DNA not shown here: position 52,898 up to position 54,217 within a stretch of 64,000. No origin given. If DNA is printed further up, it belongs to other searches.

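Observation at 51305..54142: Hybrid sensor kinase whose first transmembrane helix is cut off by a single in-frame amber codon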

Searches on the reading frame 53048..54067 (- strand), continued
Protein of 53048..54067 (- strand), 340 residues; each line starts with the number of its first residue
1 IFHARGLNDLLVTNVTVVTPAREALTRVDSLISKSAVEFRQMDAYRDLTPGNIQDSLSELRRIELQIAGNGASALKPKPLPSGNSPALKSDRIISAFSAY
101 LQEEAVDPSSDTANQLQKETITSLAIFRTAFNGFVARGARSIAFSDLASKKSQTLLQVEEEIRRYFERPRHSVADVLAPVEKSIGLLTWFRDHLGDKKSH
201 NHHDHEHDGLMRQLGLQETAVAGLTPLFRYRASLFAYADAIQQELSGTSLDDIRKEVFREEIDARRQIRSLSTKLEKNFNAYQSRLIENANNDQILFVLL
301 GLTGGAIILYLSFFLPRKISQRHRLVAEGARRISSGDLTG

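Call 48: fold_search(model_id=the predicted structure, library=pdb)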
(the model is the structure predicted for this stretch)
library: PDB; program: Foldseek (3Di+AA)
matches with E <= 10: 673; with E <= 0.001: 0
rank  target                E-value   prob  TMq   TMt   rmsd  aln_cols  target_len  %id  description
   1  8r5s_A                1.6e-02  0.94  0.20  0.27  28.2       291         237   12  t113 - De-novo designed soluble homotetramer (released 2024-11-27)
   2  8r5s_G                2.6e-02  0.94  0.21  0.30  28.1       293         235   10  t113 - De-novo designed soluble homotetramer (released 2024-11-27)
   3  8r5s_E                2.6e-02  0.77  0.18  0.23  28.7       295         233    9  t113 - De-novo designed soluble homotetramer (released 2024-11-27)
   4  8r5s_D                5.3e-02  0.51  0.15  0.19  28.5       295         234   11  t113 - De-novo designed soluble homotetramer (released 2024-11-27)
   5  8oyy_B                1.3e-01  0.44  0.17  0.23  25.3       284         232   12  De novo designed soluble GPCR-like fold GLF_32 (released 2023-10-18)
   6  6iv1_C                1.6e-01  0.69  0.25  0.29  14.6       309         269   13  Crystal structure of a bacterial Bestrophin homolog from Klebsiella pneumoniae with a mutation I180T (released 2019-11-13)
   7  6iv0_C                1.7e-01  0.77  0.28  0.33  19.0       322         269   13  Crystal structure of a bacterial Bestrophin homolog from Klebsiella pneumoniae with a mutation I180A (released 2019-11-13)
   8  4wd7_A                1.7e-01  0.75  0.28  0.34  18.7       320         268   12  Crystal structure of a bacterial Bestrophin homolog from Klebsiella pneumoniae by Zn-SAD phasing (released 2014-10-01)
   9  4tql_A                1.7e-01  0.28  0.14  0.19  32.9       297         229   10  Computationally designed three helix bundle (released 2014-10-15)
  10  8oyy_A                2.0e-01  0.38  0.18  0.25  25.5       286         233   11  De novo designed soluble GPCR-like fold GLF_32 (released 2023-10-18)
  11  7x8v_A                2.4e-01  0.60  0.19  0.32  18.2       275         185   10  Cooperative regulation of PBI1 and MAPKs controls WRKY45 transcription factor in rice immunity (released 2022-04-06)
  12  4u1g_D                2.7e-01  0.18  0.15  0.17  25.9       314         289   10  Plasmodium falciparum reticulocyte-binding protein homologue 5 (PfRH5) bound to monoclonal antibody QA1 (released 2014-08-13)
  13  6ivl_B                2.7e-01  0.16  0.14  0.17  19.6       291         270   11  Crystal structure of a membrane protein L259A (released 2019-11-06)
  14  6ivq_B                2.9e-01  0.47  0.23  0.27  19.9       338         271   12  Crystal structure of a membrane protein S19A (released 2019-11-06)
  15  6iv0_E                2.9e-01  0.44  0.23  0.27  15.2       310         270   14  Crystal structure of a bacterial Bestrophin homolog from Klebsiella pneumoniae with a mutation I180A (released 2019-11-13)
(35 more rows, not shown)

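Call 60: search_protein_families(library=ncbifam, proteins=[P0032], max_evalue=0.01)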
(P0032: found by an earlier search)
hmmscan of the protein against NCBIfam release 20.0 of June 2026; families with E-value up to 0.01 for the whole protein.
P0032 (945 aa): 162 families (the best 25 are shown)
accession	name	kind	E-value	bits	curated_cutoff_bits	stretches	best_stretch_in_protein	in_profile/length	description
TIGR02956.1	TMAO_torS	equivalog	1.4e-135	453.7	676.5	2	292-810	303-819/967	TMAO reductase system sensor histidine kinase/response regulator TorS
NF008318.0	PRK11107.1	equivalog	2.2e-134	449.7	890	2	323-675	181-526/920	two-component sensor histidine kinase BarA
NF011874.0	PRK15347.1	equivalog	1.6e-98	330.9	852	2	415-665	371-612/921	two component system sensor kinase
NF045901.1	HisKinLetSLeg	equivalog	8.3e-96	321.9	1650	2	320-665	178-516/906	two-component system sensor histidine kinase LetS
NF041947.1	LuxQ_Vibrio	equivalog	3.8e-95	319.5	1200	1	432-803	462-831/843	quorum-sensing autoinducer 2 sensor kinase/phosphatase LuxQ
NF008302.0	PRK11091.1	equivalog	3.7e-93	313.1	838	1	434-937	275-770/779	aerobic respiration two-component sensor histidine kinase ArcB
NF038297.2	hybrid_HK_HrmK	equivalog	2.3e-79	267.6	725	1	420-806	213-602/607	hybrid histidine kinase/response regulator HrmK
NF008543.0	PRK11466.1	equivalog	1.6e-78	264.6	982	1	259-910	275-885/914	TMAO reductase system sensor histidine kinase/response regulator TorS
NF008099.0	PRK10841.1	equivalog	2.3e-77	260.6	920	2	428-662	456-685/949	two-component system sensor histidine kinase RcsC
NF007420.1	PRK09959.1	equivalog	1.5e-59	201.6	1995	1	426-799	696-1062/1197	acid-sensing system histidine kinase EvgS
NF047465.1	hybrid_HK_LvrA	exception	2.1e-55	188.1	1200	2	381-661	141-416/819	hybrid histidine kinase/response regulator LvrA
NF046044.1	PnpS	equivalog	1.5e-52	178.9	400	1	436-664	164-388/390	two-component system histidine kinase PnpS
NF040691.1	MtrAB_MtrB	equivalog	4.7e-51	174.3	450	2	416-677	245-502/507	MtrAB system histidine kinase MtrB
NF041832.1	near_NosP_CTERM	subfamily_domain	4.8e-50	170.7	400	1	436-804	1-363/370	NahK/ErcS family hybrid sensor histidine kinase/response regulator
NF033092.0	HK_WalK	equivalog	2.4e-45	155.2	725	2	435-665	365-592/594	cell wall metabolism sensor histidine kinase WalK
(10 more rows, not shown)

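Call 66: find_encoding_contigs(protein=P0005, flank=3000, max_places=3)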
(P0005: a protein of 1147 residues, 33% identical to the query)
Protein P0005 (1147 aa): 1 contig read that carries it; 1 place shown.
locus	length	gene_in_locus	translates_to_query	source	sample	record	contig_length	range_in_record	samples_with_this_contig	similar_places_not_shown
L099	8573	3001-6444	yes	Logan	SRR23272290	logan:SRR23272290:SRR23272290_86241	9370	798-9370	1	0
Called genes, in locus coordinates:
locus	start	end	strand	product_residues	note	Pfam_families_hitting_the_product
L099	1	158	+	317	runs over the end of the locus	?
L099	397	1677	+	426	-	PF07690:MFS_1, PF12832:MFS_1_like (weak), PF07690:MFS_1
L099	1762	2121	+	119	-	PF01042:Ribonuc_L-PSP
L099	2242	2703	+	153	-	-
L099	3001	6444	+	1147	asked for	PF00672:HAMP, PF00989:PAS, PF08448:PAS_4, PF13426:PAS_9, PF00512:HisKA, PF02518:HATPase_c, PF00072:Response_reg, PF01627:Hpt, +2 more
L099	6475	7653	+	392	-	PF00072:Response_reg, PF00512:HisKA, PF13581:HATPase_c_2 (weak), PF02518:HATPase_c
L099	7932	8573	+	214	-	?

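Call 71: find_encoding_contigs(protein=P0027, flank=5000, max_places=4)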
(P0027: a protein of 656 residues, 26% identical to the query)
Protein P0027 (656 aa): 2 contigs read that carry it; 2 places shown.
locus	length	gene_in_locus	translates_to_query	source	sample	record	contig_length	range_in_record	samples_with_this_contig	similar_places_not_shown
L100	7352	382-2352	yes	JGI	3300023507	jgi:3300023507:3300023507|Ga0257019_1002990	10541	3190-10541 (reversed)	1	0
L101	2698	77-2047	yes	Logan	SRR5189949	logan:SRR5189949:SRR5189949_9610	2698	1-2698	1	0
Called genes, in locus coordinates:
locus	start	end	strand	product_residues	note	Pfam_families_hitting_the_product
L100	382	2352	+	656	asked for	PF00672:HAMP, PF00015:MCPsignal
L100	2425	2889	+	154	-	PF01584:CheW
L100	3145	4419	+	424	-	PF08241:Methyltransf_11 (faint), PF08242:Methyltransf_12 (faint), PF13649:Methyltransf_25 (faint), PF14559:TPR_19 (faint), PF01739:CheR, PF07719:TPR_2 (faint), PF07721:TPR_4 (faint), PF13432:TPR_16, +1 more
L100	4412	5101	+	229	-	PF01584:CheW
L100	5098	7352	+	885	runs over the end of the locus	PF01627:Hpt, PF02518:HATPase_c, PF01584:CheW, PF00072:Response_reg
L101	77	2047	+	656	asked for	PF00672:HAMP, PF00015:MCPsignal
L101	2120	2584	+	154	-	PF01584:CheW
